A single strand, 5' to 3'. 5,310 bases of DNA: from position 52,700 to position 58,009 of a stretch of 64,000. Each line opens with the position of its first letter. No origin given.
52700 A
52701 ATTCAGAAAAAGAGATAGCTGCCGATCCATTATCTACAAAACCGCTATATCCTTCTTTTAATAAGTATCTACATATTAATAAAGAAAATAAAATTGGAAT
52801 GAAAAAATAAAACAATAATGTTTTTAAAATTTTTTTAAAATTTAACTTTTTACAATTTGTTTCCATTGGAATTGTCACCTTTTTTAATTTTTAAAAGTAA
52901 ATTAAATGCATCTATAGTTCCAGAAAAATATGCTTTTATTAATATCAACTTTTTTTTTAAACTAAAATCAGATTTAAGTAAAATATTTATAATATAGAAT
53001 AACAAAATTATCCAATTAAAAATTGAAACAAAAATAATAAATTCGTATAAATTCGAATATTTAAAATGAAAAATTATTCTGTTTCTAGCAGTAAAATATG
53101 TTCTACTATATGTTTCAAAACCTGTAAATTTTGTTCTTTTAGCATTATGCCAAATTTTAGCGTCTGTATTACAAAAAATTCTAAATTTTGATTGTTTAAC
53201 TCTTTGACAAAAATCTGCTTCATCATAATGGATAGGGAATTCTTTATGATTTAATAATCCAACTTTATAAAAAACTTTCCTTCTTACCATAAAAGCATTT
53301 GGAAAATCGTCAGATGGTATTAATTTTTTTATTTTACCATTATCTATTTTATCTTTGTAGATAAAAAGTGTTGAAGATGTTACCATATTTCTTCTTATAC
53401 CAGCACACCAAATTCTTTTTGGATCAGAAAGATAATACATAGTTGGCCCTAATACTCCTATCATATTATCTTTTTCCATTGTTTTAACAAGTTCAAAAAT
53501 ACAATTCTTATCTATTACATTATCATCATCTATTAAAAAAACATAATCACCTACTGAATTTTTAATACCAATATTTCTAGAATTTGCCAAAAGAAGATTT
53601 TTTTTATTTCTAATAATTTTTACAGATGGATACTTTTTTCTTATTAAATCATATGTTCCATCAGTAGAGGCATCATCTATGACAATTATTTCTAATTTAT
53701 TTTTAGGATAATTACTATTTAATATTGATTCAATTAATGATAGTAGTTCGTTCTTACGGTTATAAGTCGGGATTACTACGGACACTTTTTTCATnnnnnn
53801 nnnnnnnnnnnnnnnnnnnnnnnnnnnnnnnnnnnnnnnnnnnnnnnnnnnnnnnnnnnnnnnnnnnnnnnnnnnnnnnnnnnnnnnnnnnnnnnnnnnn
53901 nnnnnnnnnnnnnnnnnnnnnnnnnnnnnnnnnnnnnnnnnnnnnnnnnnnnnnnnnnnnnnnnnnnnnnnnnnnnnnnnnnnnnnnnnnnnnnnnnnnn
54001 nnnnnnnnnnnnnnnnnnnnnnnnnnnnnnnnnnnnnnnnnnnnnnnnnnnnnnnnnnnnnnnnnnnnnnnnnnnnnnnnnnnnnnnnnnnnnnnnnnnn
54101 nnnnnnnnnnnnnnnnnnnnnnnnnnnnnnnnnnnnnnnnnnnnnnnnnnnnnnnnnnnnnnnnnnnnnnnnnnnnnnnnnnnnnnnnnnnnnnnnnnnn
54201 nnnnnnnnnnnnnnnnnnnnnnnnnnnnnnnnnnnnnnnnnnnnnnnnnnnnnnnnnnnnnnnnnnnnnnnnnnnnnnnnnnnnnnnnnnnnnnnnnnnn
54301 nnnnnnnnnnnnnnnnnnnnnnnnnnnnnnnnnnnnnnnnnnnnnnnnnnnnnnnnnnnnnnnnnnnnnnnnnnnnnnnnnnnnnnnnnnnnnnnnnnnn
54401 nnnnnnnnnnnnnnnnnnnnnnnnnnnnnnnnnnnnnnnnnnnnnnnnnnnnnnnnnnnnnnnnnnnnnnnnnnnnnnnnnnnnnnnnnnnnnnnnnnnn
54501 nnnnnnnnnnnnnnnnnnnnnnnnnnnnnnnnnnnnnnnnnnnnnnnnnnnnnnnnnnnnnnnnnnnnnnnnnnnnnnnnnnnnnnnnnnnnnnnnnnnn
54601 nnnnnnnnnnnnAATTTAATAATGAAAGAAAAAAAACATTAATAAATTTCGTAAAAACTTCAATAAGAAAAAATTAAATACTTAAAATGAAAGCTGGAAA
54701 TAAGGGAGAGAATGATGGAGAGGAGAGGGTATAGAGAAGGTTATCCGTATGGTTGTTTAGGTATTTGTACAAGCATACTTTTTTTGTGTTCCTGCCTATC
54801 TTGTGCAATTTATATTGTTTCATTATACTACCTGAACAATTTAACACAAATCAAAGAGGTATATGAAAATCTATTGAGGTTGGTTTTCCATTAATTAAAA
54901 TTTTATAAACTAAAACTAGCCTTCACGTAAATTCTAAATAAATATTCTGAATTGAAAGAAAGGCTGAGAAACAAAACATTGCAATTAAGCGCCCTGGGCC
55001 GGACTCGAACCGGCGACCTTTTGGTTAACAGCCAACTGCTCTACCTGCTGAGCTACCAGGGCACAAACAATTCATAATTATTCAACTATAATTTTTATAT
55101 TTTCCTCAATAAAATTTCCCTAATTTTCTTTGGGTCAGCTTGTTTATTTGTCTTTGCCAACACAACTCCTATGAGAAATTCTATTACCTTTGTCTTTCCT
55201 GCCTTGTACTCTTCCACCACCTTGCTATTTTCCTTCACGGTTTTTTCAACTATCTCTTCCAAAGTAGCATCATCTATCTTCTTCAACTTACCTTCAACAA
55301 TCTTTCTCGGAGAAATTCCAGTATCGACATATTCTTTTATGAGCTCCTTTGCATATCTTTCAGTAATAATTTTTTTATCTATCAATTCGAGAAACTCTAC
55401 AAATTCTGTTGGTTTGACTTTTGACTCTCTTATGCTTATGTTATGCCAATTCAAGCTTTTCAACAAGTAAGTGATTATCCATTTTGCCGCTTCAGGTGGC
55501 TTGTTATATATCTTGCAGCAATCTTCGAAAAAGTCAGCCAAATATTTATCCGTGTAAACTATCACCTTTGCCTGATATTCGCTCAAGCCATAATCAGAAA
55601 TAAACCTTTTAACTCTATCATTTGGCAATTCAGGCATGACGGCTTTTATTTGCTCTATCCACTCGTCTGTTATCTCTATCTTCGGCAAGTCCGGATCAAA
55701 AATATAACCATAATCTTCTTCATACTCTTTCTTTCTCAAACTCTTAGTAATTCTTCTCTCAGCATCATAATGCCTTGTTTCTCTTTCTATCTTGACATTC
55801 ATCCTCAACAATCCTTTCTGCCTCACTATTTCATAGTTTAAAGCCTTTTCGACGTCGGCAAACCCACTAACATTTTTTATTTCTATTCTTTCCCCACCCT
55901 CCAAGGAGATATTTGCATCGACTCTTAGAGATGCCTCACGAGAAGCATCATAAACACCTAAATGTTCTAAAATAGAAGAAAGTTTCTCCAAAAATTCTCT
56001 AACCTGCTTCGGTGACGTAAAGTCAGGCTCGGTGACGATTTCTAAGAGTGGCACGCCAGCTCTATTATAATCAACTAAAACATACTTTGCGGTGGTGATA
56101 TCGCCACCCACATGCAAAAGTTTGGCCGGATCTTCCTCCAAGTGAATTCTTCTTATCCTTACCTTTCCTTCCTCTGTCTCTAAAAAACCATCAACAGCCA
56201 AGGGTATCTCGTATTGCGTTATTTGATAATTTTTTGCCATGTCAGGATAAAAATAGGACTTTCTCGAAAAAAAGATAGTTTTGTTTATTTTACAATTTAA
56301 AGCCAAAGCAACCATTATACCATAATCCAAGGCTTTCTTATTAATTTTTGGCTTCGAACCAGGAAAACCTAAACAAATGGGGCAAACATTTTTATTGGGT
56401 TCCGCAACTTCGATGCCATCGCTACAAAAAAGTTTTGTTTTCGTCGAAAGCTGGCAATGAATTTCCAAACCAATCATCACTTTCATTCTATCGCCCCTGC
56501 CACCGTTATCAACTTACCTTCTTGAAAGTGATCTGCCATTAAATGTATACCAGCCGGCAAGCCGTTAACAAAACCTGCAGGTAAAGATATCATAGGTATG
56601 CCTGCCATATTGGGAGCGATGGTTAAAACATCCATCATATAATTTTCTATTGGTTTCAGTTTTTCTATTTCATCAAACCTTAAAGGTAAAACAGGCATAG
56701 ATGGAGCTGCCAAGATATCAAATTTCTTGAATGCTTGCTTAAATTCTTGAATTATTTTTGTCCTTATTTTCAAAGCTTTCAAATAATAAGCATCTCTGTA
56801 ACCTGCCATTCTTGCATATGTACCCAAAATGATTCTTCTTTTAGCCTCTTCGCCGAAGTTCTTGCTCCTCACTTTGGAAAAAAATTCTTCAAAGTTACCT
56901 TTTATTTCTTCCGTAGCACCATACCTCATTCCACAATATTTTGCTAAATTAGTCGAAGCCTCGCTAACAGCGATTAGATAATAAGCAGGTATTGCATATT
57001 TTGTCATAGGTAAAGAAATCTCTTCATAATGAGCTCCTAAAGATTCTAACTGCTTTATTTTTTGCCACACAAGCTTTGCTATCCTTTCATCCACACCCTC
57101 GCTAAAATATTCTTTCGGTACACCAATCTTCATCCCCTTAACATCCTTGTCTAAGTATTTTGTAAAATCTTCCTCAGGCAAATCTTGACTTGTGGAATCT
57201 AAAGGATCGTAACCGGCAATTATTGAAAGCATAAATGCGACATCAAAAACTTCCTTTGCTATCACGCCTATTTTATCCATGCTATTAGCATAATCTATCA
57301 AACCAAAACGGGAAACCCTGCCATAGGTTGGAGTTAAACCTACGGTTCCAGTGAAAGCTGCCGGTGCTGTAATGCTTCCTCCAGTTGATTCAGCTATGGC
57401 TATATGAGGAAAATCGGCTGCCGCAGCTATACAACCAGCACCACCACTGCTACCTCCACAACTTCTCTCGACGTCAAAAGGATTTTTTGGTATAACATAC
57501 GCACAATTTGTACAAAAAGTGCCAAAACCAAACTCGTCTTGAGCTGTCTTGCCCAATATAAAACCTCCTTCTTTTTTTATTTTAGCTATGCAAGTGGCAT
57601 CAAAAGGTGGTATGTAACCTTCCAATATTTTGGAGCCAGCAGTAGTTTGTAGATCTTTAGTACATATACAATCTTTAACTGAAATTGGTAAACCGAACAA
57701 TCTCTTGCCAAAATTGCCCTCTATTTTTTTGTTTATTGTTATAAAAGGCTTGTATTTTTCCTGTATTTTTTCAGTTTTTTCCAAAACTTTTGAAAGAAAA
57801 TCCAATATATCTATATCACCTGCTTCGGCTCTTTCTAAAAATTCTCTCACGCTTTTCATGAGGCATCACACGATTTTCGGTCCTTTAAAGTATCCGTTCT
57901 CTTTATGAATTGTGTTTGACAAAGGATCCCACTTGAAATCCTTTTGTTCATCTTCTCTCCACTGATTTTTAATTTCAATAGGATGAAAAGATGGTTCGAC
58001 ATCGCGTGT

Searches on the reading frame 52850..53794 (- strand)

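Call 47: search_protein_families(library=pfam, proteins=[window:52850-53794:-], max_evalue=0.01)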
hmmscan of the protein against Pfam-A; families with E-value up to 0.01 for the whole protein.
window:52850-53794:- (314 aa): 6 families
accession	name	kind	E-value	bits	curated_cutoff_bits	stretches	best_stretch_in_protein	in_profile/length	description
PF00535.33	Glycos_transf_2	-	4e-35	121.7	23.3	1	5-178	1-167/168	Glycosyl transferase family 2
PF13641.12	Glyco_tranf_2_3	-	3.4e-16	60.4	27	1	4-224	3-218/230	Glycosyltransferase like family 2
PF10111.15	Glyco_tranf_2_2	-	6.5e-08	32.8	27.3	1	5-229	1-228/276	Glycosyltransferase like family 2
PF13712.12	Glyco_tranf_2_5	-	0.00027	21.2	27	1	61-233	35-206/210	Glycosyltransferase like family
PF13632.12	Glyco_trans_2_3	-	0.00042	20.6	27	1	84-264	1-175/198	Glycosyl transferase family group 2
PF13704.12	Glyco_tranf_2_4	-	0.0054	17.6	27.5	0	35-94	21-84/98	Glycosyl transferase family 2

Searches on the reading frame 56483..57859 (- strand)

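Call 53: search_protein_families(library=pfam, proteins=[window:56483-57859:-], max_evalue=0.001)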
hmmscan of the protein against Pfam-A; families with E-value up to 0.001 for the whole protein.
window:56483-57859:- (458 aa): 1 family
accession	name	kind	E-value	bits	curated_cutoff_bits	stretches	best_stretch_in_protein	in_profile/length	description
PF01425.27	Amidase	-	1.9e-117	393.5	27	1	3-450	2-444/445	Amidase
